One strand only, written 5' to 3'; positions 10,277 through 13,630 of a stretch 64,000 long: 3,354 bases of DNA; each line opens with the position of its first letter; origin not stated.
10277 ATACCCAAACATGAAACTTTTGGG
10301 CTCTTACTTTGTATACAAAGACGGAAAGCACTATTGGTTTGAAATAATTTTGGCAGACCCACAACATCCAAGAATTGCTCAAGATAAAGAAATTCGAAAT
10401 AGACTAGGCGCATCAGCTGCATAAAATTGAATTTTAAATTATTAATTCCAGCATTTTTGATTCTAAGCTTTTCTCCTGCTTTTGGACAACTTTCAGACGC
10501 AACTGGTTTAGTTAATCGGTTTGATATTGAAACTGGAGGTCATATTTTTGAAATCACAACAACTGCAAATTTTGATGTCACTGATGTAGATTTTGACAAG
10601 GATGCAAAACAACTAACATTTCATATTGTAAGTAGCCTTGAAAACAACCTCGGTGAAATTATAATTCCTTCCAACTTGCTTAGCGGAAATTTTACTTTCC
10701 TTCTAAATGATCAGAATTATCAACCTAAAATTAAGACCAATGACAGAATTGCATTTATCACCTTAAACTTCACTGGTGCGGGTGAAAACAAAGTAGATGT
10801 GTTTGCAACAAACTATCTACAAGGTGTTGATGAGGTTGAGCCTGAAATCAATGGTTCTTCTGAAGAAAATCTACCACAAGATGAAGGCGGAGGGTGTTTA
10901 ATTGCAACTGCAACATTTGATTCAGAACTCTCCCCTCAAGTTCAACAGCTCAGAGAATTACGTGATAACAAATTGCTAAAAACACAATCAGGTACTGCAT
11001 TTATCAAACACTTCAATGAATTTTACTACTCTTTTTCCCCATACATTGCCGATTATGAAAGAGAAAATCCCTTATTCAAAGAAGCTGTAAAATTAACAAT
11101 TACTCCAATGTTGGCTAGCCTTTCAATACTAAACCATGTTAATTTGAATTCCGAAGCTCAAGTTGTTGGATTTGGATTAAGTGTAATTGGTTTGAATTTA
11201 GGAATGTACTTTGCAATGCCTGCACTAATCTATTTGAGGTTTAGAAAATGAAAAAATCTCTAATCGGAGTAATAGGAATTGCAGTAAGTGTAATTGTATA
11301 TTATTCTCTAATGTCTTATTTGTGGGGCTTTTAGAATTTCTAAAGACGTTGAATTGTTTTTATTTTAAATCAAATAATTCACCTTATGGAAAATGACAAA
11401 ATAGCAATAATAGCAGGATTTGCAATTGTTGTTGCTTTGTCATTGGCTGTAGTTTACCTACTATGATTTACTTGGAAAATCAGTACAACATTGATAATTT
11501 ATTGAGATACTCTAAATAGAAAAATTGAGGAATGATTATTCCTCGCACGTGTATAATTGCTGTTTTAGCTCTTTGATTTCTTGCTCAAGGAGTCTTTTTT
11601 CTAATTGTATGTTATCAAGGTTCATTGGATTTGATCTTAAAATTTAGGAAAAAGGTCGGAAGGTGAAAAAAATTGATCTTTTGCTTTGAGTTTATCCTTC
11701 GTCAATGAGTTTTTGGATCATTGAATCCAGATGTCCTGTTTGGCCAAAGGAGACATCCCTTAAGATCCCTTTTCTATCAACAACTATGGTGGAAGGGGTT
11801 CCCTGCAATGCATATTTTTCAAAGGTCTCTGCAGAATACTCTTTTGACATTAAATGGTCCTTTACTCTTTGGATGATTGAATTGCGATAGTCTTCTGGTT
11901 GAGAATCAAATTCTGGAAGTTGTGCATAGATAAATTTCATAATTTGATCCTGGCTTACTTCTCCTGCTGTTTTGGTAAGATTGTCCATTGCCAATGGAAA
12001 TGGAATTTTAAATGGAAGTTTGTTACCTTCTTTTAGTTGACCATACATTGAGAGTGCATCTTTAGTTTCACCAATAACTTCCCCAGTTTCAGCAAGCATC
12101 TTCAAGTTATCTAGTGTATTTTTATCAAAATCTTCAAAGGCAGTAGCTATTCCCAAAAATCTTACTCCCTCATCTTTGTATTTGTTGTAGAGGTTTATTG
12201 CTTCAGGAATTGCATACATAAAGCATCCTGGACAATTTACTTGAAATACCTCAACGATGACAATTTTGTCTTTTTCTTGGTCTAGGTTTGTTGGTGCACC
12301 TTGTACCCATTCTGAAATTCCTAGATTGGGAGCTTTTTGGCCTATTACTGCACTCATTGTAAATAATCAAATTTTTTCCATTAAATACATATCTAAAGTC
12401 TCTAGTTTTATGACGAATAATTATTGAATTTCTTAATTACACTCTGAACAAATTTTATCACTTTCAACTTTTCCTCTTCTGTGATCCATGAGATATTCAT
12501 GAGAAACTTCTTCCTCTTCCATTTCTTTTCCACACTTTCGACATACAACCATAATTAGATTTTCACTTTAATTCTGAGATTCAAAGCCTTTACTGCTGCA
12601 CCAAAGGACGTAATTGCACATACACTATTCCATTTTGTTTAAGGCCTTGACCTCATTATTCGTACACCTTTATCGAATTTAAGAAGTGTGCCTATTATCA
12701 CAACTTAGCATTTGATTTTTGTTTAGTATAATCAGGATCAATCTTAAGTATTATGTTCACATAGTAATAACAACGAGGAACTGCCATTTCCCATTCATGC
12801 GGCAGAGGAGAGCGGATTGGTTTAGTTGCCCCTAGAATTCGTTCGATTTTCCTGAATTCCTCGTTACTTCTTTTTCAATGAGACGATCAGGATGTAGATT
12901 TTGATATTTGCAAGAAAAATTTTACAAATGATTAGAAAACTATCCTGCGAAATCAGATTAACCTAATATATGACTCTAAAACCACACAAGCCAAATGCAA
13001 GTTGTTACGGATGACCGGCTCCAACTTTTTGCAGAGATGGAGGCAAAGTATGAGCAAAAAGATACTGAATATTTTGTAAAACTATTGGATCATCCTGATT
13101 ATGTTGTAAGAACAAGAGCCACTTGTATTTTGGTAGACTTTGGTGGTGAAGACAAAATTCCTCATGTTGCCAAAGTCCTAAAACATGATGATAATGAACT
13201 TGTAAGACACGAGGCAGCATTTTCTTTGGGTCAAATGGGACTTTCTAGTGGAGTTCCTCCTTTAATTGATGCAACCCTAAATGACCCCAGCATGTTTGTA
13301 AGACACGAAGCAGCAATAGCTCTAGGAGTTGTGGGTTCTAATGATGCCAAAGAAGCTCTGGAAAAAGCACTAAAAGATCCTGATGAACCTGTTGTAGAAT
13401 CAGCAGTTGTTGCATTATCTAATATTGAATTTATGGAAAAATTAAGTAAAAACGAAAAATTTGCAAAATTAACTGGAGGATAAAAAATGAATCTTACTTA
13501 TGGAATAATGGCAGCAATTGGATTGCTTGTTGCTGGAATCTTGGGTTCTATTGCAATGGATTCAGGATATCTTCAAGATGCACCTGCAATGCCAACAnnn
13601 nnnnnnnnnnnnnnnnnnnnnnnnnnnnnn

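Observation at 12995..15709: Mosaic extracellular protein, Kazal-like + 3 cupredoxins + Cache-like sensor module + cupredoxin, co-transcribed with a HEAT-repeat protein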

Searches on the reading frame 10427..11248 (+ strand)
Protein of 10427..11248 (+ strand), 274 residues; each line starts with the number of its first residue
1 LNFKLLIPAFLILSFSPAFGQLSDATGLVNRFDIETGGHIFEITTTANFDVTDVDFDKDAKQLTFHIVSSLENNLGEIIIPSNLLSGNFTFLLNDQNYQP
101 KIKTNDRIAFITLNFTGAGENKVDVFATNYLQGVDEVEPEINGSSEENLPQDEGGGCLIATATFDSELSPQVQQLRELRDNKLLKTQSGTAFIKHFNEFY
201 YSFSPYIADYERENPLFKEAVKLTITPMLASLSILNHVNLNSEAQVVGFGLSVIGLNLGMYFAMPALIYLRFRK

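Call 62: search_protein_families(library=pfam, proteins=[window:10427-11248:+], max_evalue=1)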
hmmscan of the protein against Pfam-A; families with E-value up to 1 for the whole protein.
window:10427-11248:+ (274 aa): 0 families

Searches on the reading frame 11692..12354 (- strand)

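Call 62: search_protein_families(library=pfam, proteins=[window:11692-12354:-], max_evalue=1)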
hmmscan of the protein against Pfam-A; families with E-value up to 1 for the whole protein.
window:11692-12354:- (220 aa): 7 families
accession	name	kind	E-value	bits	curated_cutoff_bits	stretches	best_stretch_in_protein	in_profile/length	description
PF08534.16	Redoxin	-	6.1e-08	33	26.6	1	5-79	3-79/148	Redoxin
PF00578.27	AhpC-TSA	-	2.3e-07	31.2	26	1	4-123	1-88/124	AhpC/TSA family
PF13905.12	Thioredoxin_8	-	0.0021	18.8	27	0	148-196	45-92/94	Thioredoxin-like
PF13462.12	Thioredoxin_4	-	0.017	15.8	23.2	1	30-194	14-148/165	Thioredoxin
PF13098.12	Thioredoxin_2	-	0.068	14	27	0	158-195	60-85/104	Thioredoxin-like domain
PF08915.16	tRNA-Thr_ED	-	0.11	13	30.2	1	92-174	28-109/137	Archaea-specific editing domain of threonyl-tRNA synthetase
PF11212.13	DUF2999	-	0.16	12.7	25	1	158-188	2-32/82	Protein of unknown function (DUF2999)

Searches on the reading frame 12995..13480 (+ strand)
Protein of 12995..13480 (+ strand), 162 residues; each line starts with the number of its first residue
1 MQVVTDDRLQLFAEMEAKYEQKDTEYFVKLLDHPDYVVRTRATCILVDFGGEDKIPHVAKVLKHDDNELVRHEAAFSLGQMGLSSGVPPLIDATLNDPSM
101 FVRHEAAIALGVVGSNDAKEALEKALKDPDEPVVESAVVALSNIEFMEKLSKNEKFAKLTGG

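Call 3: search_protein_families(library=pfam, proteins=[window:12995-13480:+], max_evalue=1)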
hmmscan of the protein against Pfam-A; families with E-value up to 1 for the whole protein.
window:12995-13480:+ (162 aa): 8 families
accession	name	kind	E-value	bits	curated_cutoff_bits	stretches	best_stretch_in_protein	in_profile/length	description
PF13646.12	HEAT_2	-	1.9e-26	92.6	27.7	2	55-141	1-87/88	HEAT repeats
PF02985.28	HEAT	-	6.1e-15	54.4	23.5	3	88-114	3-28/31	HEAT repeat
PF03130.22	HEAT_PBS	-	1.8e-13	49.9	20.9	2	70-93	1-24/27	PBS lyase HEAT-like repeat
PF13513.12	HEAT_EZ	-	6e-11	43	27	2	118-144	29-55/55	HEAT-like repeat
PF12717.13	Cnd1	-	2.4e-06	28.2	26.4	1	91-148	26-89/162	non-SMC mitotic condensation complex subunit 1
PF00514.29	Arm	-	8.8e-06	26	20.6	1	121-144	16-39/41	Armadillo/beta-catenin-like repeat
PF01602.26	Adaptin_N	-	0.0065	15.5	37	1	65-149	90-179/524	Adaptin N terminal region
PF20031.4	DUF6437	-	0.11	12.9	27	0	70-90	29-49/76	Family of unknown function (DUF6437)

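Call 4: search_protein_families(library=ncbifam, proteins=[window:12995-13480:+], max_evalue=1)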
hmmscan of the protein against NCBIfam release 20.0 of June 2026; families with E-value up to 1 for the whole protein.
window:12995-13480:+ (162 aa): 8 families
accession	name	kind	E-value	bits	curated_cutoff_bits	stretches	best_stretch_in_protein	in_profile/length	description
NF045915.1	PhycobilmeDegNblB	equivalog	7.6e-10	38.7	300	1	35-137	112-212/214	phycobilisome degradation protein NblB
NF010374.0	PRK13800.1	equivalog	1.7e-08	33.2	1196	1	45-143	766-865/898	fumarate reductase/succinate dehydrogenase flavoprotein subunit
NF058502.1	phyc_lyase_CpcE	equivalog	5.9e-07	29.3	330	1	70-128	58-115/260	C-phycocyanin alpha-cysteine-84 phycocyanobilin lyase subunit CpcE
NF058505.1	phyc_lyase_CpeY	equivalog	0.00018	20.2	600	1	42-157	36-155/419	C-phycoerythrin alpha-cysteine-82 phycoerythrobilin lyase CpeY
NF045662.1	DVU0298_fam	equivalog_domain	0.00067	19.3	75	1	64-128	118-187/213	DVU0298 family protein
NF007244.0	PRK09687.1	equivalog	0.0011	18.3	275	1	52-142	122-219/285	putative lyase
TIGR02270.1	TIGR02270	subfamily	0.002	17.2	206.8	1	29-130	154-253/410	TIGR02270 family protein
NF058515.1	phyc_lyase_CpcF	equivalog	0.017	14.7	220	0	25-83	63-121/200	C-phycocyanin alpha-cysteine-84 phycocyanobilin lyase subunit CpcF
